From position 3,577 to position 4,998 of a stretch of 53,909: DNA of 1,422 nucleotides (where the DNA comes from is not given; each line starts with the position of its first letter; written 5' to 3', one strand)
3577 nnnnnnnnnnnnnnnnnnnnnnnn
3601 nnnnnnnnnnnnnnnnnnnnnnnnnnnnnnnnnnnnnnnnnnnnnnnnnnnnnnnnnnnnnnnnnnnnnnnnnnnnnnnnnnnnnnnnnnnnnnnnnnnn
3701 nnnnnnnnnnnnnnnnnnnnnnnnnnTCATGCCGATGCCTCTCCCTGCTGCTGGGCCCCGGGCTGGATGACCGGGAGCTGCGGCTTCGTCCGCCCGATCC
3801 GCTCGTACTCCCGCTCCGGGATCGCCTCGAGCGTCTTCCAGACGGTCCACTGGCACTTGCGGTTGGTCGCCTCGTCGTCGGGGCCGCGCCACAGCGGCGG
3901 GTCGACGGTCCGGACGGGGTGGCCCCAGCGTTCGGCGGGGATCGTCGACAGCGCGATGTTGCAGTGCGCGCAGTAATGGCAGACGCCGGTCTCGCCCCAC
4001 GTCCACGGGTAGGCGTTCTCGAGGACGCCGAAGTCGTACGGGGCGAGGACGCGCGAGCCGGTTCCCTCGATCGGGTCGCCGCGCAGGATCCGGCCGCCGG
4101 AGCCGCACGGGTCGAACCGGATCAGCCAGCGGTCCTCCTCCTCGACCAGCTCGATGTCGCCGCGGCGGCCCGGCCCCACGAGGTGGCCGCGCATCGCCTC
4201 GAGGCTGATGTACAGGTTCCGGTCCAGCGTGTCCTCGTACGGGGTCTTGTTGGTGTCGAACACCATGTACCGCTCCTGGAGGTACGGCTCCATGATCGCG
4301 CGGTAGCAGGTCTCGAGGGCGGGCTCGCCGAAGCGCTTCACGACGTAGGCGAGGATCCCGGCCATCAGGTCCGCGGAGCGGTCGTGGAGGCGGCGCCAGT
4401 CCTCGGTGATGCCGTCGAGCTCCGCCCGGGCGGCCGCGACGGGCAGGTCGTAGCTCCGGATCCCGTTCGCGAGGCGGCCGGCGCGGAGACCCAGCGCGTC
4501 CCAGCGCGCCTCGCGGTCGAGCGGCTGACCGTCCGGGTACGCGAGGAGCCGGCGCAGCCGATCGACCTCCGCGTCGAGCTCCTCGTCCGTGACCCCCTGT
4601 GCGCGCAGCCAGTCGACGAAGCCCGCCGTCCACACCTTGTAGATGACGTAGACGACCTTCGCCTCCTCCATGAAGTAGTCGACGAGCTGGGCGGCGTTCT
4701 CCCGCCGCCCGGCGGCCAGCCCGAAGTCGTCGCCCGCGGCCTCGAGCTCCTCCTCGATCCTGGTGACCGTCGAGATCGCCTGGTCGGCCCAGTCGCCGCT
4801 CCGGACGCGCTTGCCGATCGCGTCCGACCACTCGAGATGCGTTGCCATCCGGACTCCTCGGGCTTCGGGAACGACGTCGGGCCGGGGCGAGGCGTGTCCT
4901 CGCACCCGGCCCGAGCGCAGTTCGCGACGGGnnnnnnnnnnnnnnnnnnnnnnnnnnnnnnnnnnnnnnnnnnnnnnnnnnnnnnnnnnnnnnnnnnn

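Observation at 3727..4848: Unplaced Cys-rich protein family (DPCGSG ... C-x2-C-x2-C ... KCQW) embedded in a sugar ABC operon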

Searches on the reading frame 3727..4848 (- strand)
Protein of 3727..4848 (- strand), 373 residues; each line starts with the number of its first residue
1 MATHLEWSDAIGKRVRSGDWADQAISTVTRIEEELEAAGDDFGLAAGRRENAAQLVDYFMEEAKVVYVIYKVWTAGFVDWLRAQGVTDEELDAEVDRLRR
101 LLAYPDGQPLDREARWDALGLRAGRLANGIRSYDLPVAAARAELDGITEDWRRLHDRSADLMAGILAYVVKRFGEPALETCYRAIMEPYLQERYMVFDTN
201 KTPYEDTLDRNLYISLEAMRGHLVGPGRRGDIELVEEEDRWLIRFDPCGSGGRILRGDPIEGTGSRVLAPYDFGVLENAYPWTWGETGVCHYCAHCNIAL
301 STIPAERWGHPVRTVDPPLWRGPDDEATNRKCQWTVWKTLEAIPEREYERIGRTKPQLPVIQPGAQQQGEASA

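Call 7: search_protein_families(library=pfam, proteins=[window:3727-4848:-], max_evalue=1)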
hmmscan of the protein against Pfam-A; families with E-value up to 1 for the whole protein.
window:3727-4848:- (373 aa): 2 families
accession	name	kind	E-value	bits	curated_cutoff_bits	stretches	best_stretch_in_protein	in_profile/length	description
PF08312.17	cwf21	-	0.083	13.4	23.2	1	80-102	19-41/44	cwf21 domain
PF15809.10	STG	-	0.086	13.3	27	1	236-289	133-186/236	Simian taste bud-specific gene product family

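Call 8: search_protein_families(library=ncbifam, proteins=[window:3727-4848:-], max_evalue=1)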
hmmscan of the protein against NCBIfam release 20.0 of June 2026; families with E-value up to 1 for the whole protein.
window:3727-4848:- (373 aa): 0 families

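Call 10: search_solved_structures(query=window:3727-4848:-, max_evalue=10)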
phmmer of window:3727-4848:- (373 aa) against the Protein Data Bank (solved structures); distinct sequences matched with E-value up to 10: 1.
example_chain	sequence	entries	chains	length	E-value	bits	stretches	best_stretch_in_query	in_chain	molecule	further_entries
7kym_A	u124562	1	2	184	1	11.2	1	63-139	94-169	MarR family transcriptional regulator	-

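Call 11: find_homologous_proteins(query=window:3727-4848:-)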
Query window:3727-4848:- (373 aa): 563 proteins with E <= 0.001 among 8000 candidates; the best 120 are listed.
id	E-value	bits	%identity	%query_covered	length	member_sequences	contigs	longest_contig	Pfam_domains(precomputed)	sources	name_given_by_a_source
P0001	4.8e-238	807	92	100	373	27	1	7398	-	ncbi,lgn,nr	ncbi:MAG TPA: hypothetical protein VFQ75_08100 [Candidatus Limnocylindrales bacterium]|nr:hypothetic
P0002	3.2e-231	785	91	99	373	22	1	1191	-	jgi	jgi:hypothetical protein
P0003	2.0e-217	740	85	100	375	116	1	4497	-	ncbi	-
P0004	3.2e-217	739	86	97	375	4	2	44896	-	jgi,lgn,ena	-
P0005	1.5e-214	730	83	100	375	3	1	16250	-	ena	-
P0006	2.6e-214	729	83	99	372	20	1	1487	-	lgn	-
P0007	1.2e-213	727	83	99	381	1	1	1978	-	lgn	-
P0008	5.7e-213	725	84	98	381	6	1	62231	-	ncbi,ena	-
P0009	4.4e-212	722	85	97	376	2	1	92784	-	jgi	jgi:hypothetical protein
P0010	1.6e-211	720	83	97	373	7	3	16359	-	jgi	jgi:hypothetical protein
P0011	4.1e-211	719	84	98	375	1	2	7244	-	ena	-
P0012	8.2e-211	718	82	100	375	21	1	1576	-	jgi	jgi:hypothetical protein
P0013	4.8e-209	712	82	97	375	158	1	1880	-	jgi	jgi:hypothetical protein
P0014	9.4e-202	688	79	99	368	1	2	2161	-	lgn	-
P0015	2.4e-196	670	77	98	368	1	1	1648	-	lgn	-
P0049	5.8e-183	626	71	99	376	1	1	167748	-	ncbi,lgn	-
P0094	3.2e-163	561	65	97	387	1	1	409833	-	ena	-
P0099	3.7e-162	558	65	99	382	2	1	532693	-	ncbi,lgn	-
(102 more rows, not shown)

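Call 21: search_solved_structures(query=A2, max_evalue=10, show_alignments=3)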
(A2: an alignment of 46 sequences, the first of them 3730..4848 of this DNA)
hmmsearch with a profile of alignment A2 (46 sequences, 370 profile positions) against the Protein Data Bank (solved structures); distinct sequences matched with E-value up to 10: 14.
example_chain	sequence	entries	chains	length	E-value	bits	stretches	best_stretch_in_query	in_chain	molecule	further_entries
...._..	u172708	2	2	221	0.11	14.6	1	91-162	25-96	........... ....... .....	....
2osw_A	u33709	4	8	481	0.27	13.3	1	101-166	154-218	Endoglycoceramidase II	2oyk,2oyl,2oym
2osx_A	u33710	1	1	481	0.27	13.3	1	101-166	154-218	Endoglycoceramidase II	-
2osy_A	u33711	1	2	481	0.34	13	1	101-165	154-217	Endoglycoceramidase II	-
5gxu_A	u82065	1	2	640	0.35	13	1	50-122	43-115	NADPH--cytochrome P450 reductase 2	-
5gp9_A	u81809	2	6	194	1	11.4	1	92-191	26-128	Transcriptional regulator (TetR/AcrR family)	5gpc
5gpa_A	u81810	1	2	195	1.5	10.8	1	92-191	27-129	Transcriptional regulator (TetR/AcrR family)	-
7dmf_A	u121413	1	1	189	1.8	10.6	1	154-221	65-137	Designed protein EXTD-3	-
6ign_A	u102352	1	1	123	2.7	10.1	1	75-169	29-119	Kinesin-1 heavy chain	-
1h2v_C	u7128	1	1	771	3.7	9.6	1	107-176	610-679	80 KDA NUCLEAR CAP BINDING PROTEIN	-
5oob_A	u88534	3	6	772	3.8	9.6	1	107-176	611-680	Nuclear cap-binding protein subunit 1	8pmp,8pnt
5oo6_A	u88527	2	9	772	3.8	9.6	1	107-176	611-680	Nuclear cap-binding protein subunit 1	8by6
6d0y_C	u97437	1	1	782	3.9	9.5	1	107-176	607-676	Nuclear cap-binding protein subunit 1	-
1n52_A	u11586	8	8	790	4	9.5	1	107-176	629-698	80 kDa nuclear cap binding protein | Nuclear cap-binding protein subunit 1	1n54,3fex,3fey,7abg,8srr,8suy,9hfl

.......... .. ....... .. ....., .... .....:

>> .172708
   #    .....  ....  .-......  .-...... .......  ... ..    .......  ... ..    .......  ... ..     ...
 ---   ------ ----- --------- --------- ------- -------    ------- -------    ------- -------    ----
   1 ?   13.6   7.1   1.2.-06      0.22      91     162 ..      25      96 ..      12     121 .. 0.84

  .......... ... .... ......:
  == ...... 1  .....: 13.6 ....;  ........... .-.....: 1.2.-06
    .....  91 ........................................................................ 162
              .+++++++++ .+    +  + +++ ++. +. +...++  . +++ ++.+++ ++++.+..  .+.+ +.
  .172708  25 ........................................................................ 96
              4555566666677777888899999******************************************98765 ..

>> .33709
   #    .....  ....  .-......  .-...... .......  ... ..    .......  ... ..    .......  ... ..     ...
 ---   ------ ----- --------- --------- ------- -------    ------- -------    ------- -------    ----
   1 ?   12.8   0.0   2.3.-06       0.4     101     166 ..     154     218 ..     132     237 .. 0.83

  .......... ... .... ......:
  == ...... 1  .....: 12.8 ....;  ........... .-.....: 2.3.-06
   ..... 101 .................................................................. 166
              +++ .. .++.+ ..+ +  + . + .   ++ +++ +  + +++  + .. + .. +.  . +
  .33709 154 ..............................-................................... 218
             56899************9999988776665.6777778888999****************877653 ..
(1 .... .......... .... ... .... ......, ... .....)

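Call 22: find_encoding_contigs(protein=P0099, flank=8000, max_places=3)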
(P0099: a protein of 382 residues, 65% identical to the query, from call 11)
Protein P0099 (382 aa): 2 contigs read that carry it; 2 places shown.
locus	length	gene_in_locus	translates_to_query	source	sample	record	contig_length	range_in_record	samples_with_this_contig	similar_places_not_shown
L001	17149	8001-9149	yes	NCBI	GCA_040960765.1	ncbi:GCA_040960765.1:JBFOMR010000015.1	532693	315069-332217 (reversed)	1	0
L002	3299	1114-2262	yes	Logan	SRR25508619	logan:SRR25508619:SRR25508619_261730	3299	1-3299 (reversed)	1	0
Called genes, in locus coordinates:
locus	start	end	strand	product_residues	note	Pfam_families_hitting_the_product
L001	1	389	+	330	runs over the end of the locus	PF02653:BPD_transp_2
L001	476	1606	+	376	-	PF13407:Peripla_BP_4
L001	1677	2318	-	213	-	PF00296:Bac_luciferase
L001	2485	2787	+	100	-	PF02426:MIase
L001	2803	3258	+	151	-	PF00903:Glyoxalase, PF13669:Glyoxalase_4 (weak)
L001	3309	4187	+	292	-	PF24684:Vgb_lyase (faint), PF08450:SGL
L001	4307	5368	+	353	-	PF00532:Peripla_BP_1 (weak), PF13407:Peripla_BP_4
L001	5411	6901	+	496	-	PF00005:ABC_tran, PF13304:AAA_21 (faint), PF00005:ABC_tran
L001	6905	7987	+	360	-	PF02653:BPD_transp_2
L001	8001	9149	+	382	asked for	-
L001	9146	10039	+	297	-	PF04909:Amidohydro_2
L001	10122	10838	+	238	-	PF00106:adh_short, PF01370:Epimerase, PF13561:adh_short_C2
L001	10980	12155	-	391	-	PF01979:Amidohydro_1, PF07969:Amidohydro_3 (weak), PF22647:EF_0837-like_N (weak)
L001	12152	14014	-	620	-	PF00753:Lactamase_B, PF10633:NPCBM_assoc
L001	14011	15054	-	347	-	PF02126:PTE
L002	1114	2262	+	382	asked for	-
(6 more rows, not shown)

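Call 23: find_encoding_contigs(protein=P0094, flank=8000, max_places=2)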
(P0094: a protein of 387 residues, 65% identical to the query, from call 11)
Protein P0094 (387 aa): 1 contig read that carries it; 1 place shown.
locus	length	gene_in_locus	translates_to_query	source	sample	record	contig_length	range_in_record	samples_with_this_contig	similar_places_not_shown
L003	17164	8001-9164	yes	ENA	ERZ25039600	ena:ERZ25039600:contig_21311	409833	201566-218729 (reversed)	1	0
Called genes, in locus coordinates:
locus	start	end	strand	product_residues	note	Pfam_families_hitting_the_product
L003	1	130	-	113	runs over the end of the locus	-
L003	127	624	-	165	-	-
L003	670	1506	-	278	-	PF02779:Transket_pyr (weak)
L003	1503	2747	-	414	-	PF00456:Transketolase_N (weak)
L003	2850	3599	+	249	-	PF09339:HTH_IclR, PF12802:MarR_2 (weak), PF25213:HVO_A0261_N (faint), PF01614:IclR_C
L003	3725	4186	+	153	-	PF00903:Glyoxalase, PF13669:Glyoxalase_4 (weak)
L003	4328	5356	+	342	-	PF13407:Peripla_BP_4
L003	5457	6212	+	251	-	PF00005:ABC_tran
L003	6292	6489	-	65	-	-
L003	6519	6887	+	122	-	-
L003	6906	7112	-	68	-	-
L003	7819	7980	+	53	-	-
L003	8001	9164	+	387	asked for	-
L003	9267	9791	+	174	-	PF00106:adh_short, PF13561:adh_short_C2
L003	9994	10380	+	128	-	-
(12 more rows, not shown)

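Call 24: find_encoding_contigs(protein=P0049, flank=8000, max_places=2)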
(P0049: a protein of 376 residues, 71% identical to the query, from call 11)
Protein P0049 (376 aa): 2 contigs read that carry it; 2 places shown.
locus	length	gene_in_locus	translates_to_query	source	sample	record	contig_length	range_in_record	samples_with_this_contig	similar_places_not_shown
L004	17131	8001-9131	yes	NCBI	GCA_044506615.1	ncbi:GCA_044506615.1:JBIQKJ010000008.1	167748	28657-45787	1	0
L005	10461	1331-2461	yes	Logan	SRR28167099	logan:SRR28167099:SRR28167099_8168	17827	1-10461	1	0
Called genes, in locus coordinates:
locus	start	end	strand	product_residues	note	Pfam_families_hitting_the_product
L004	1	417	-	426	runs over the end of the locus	PF22484:DUF6986, PF03328:HpcH_HpaI, PF01274:MS_TIM-barrel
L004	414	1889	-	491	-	PF04734:Ceramidase_alk (faint)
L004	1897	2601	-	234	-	PF00198:2-oxoacid_dh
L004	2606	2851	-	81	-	PF00364:Biotin_lipoyl, PF25997:BSH_YhbJ (weak)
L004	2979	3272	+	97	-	PF02426:MIase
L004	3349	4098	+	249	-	PF00106:adh_short, PF01370:Epimerase (weak), PF08659:KR, PF23441:SDR (faint), PF13561:adh_short_C2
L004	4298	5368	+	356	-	PF13407:Peripla_BP_4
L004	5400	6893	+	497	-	PF00005:ABC_tran, PF13304:AAA_21 (faint), PF00005:ABC_tran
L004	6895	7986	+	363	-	PF02653:BPD_transp_2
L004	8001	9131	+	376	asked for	-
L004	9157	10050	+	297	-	PF04909:Amidohydro_2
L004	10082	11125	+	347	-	PF13407:Peripla_BP_4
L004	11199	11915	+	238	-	PF00106:adh_short, PF01370:Epimerase, PF08659:KR (faint), PF13561:adh_short_C2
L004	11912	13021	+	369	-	PF01408:GFO_IDH_MocA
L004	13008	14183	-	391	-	PF01979:Amidohydro_1, PF07969:Amidohydro_3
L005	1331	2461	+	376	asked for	-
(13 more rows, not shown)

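Call 26: predict_structure(alignment_id=A2)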
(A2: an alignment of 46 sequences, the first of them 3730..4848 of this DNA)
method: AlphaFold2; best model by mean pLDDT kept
length: 373 residues; sequences in the alignment: 46
mean_pLDDT: 92.3   pTM: 0.90
mean pLDDT of the five models: 92.3, 92.2, 91.5, 91.2, 90.7
residues with pLDDT >= 90: 322; 70-90: 33; 50-70: 7; < 50: 11
segments of 3 or more residues with pLDDT < 50: 363-373
pLDDT, mean of each block of 10 residues (from residue 1): 86 91 94 97 94 98 94 96 98 94 88 95 98 97 97 95 97 98 92 88 93 94 88 96 85 91 94 97 96 94 93 96 95 96 97 87 47 39
secondary structure, 60 per line:
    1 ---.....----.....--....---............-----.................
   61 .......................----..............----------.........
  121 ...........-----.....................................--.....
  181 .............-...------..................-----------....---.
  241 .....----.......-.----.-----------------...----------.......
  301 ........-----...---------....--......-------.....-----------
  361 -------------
elements in order: E4-8 E13-17 H20-23 H27-38 H44-83 H88-101 H112-131 H137-173 H176-193 H204-221 E233-236 E240-245 H250-256 H294-308 E314-316 H326-329 E332-337 H345-349

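Call 28: search_protein_representatives(alignment_id=A2)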
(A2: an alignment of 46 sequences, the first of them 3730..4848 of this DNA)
Query: 46 sequences, 370 profile positions. Proteins with E-value up to 0.001 (for the whole library): 843; up to 1e-10: 518; up to 1e-30: 165. The best 150 are listed.
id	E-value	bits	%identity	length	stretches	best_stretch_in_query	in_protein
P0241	2.8e-144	497.1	-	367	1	3-357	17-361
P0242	1.5e-132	458.5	-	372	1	4-358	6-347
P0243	8.7e-122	423.0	-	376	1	2-358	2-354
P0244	2.2e-115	402.0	-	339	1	6-358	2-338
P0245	1.7e-110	385.8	-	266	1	115-364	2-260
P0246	8.8e-99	347.3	-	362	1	2-358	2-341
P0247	4.8e-98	344.9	-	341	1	88-321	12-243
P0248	3.0e-97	342.3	-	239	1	144-328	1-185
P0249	2.5e-95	336.0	-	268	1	5-267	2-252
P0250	1.1e-94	333.8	-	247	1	17-264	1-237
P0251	1.4e-91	323.7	-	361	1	8-358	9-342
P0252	2.6e-91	322.7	-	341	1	2-328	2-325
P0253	2.7e-88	312.8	-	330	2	10-286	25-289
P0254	6.7e-88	311.5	-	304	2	77-271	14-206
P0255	1.3e-84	300.7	-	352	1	3-361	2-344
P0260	1.5e-78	280.7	-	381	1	2-361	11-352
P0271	9.8e-70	251.7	-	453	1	2-281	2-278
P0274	1.5e-67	244.6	-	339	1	4-357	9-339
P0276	6.2e-66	239.2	-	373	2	141-358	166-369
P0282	3.6e-61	223.6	-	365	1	12-357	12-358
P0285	1.3e-60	221.7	-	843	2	6-157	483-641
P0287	1.9e-59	217.9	-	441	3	226-358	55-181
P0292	5.6e-57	209.8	-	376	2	107-358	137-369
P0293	6.4e-57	209.6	-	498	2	134-366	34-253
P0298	9.7e-56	205.7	-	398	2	115-363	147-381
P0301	1.3e-54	202.0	-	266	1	133-364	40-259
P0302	2.8e-54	200.9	-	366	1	3-358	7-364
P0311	7.7e-50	186.3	-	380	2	139-358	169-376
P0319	1.4e-47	178.8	-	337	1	169-358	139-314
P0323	6.1e-46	173.4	-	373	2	105-356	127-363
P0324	1.2e-45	172.4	-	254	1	134-365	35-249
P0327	2.1e-43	165.1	-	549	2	109-364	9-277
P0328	3.6e-43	164.3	-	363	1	219-347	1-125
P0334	3.8e-42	161.0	-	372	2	120-356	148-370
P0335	3.9e-42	160.9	-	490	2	190-280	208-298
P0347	1.2e-39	152.8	-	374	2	101-356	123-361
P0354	4.2e-38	147.7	-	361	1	9-320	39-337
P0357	1.8e-37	145.6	-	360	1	10-358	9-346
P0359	4.2e-37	144.4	-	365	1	5-319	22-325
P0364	2.0e-36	142.1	-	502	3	123-357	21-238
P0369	6.7e-36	140.4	-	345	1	4-363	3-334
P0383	7.6e-34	133.6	-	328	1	5-358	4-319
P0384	1.0e-33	133.2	-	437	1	2-122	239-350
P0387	2.8e-33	131.8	-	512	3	103-363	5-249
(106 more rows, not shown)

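Call 29: fold_search(model_id=the predicted structure, library=pdb)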
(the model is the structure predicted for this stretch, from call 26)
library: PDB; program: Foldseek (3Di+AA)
matches with E <= 10: 128; with E <= 0.001: 0
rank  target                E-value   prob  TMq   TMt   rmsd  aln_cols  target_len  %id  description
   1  3tf8_A                9.9e-02  0.21  0.13  0.20  14.5       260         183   12  Crystal structure of an H-NOX protein from Nostoc sp. PCC 7120 (released 2011-11-09)
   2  7mwr_B                1.2e-01  0.35  0.18  0.24  18.6       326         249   12  Structure of De Novo designed beta sheet heterodimer LHD101A53/B4 (released 2022-01-19)
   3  2o09_A                1.4e-01  0.14  0.11  0.18  15.4       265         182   10  Crystal structure of the H-NOX domain from Nostoc sp. PCC 7120 (released 2007-01-30)
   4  4iae_A                1.5e-01  0.20  0.14  0.21  14.6       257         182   11  Crystal structure of BAY 60-2770 bound to nostoc H-NOX domain (released 2013-11-20)
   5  8ubg_A                2.3e-01  0.44  0.21  0.30  16.9       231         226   12  DpHF19 filament (released 2024-04-10)
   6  3tfd_B                3.1e-01  0.15  0.14  0.22  14.3       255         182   10  Crystal structure of an H-NOX protein from Nostoc sp. PCC 7120, L66W mutant (released 2011-11-09)
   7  5a7d_N                3.6e-01  0.66  0.25  0.31  12.4       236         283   10  Tetrameric assembly of LGN with Inscuteable (released 2016-08-03)
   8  3tfg_B                3.9e-01  0.11  0.12  0.21  14.5       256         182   11  Crystal structure of an H-NOX protein from Nostoc sp. PCC 7120, L66W/L67W double mutant (released 2011-11-09)
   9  3tfd_A                5.7e-01  0.10  0.13  0.20  14.1       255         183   12  Crystal structure of an H-NOX protein from Nostoc sp. PCC 7120, L66W mutant (released 2011-11-09)
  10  5a7d_O                7.2e-01  0.47  0.24  0.30  12.8       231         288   11  Tetrameric assembly of LGN with Inscuteable (released 2016-08-03)
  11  4xrk                  1.0e+00  0.03  0.09  0.05  21.1       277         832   14  Crystal Structure of Importin Beta in a Polyethylene Glycol Condition (released 2016-01-27)
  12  9nss_B                1.1e+00  0.14  0.14  0.16  18.5       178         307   15  Bacterial Pictet-Spenglerase KslB in complex with L-Trp alternative binding mode (released 2025-04-23)
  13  8pog_A                1.4e+00  0.21  0.22  0.40   6.1       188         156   15  Cryo-EM structure of Enterobacter sp. 638 BcsD (released 2023-12-20)
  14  5a7d_S                1.6e+00  0.25  0.22  0.27  13.0       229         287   10  Tetrameric assembly of LGN with Inscuteable (released 2016-08-03)
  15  9nst_C                1.8e+00  0.11  0.12  0.15  18.6       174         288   14  Bacterial Pictet-Spenglerase KslB in complex with product of L-Trp and a-ketoglutaric acid (released 2025-04-23)
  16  9drl_B                1.8e+00  0.04  0.14  0.13  21.2       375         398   10  Cryo-EM structure of the T33-549 tetrahedral cage (released 2025-08-06)
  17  9nss_D                1.9e+00  0.12  0.13  0.17  18.9       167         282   14  Bacterial Pictet-Spenglerase KslB in complex with L-Trp alternative binding mode (released 2025-04-23)
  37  9f1v                  4.2e+00  0.06  0.13  0.20  23.1       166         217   14  Crystal structure of Borrelia burgdorferi CspZ-YA (released 2025-04-16)
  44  9m3o                  4.6e+00  0.02  0.15  0.15  18.1       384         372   11  Crystal structure of human pyruvate dehydrogenase kinase isoform 1 in complex with ATP competitive inhibitor 8 (released 2025-04-02)
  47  9nsu_F                4.8e+00  0.06  0.11  0.15  15.9       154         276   15  Bacterial Pictet-Spenglerase KslB in complex with product of L-Trp and succinic semialdehyde (released 2025-04-23)
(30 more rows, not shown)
